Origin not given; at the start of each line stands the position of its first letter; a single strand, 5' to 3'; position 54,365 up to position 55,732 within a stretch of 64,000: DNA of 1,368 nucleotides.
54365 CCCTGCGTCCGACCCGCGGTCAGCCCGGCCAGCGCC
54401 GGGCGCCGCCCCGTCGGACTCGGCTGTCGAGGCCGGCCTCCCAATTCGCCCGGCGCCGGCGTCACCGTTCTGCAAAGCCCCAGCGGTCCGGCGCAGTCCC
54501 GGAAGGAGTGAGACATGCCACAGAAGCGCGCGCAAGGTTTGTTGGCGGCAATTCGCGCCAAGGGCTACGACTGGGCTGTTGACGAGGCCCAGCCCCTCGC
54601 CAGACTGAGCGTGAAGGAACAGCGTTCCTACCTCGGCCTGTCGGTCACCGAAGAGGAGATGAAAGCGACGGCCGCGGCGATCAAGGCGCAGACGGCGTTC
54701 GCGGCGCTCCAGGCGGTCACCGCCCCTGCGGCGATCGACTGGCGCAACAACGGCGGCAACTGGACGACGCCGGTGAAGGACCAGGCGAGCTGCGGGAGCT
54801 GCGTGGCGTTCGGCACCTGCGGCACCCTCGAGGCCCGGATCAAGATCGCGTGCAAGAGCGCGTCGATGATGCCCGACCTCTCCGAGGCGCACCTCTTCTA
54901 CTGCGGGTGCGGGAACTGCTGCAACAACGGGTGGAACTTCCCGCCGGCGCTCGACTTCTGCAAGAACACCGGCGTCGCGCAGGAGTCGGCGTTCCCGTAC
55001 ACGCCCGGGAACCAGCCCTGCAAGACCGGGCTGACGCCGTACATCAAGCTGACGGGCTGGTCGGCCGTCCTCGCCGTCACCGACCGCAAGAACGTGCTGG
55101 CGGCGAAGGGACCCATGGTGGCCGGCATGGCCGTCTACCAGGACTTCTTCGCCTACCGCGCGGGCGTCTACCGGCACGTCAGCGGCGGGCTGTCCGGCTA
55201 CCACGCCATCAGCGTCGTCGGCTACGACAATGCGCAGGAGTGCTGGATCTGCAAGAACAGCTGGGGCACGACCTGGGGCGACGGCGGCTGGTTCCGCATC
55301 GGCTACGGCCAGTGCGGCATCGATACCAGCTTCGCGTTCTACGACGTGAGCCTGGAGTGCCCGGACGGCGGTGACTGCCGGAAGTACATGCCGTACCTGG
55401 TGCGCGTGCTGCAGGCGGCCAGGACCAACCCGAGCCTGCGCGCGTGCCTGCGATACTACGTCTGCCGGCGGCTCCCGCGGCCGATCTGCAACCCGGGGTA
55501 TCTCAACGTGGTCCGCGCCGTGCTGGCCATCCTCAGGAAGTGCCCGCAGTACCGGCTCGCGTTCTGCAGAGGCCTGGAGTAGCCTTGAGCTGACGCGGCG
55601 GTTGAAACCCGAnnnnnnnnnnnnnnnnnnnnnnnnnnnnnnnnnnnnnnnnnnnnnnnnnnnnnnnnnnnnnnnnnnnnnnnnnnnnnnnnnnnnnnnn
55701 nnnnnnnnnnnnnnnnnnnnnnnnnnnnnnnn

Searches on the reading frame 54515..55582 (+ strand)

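Call 44: search_protein_families(library=pfam, proteins=[window:54515-55582:+], max_evalue=0.01)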
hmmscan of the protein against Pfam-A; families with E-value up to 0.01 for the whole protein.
window:54515-55582:+ (355 aa): 1 family
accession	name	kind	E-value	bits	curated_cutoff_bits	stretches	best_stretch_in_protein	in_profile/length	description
PF00112.29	Peptidase_C1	-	5.5e-44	151.3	20.7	1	71-272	2-215/220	Papain family cysteine protease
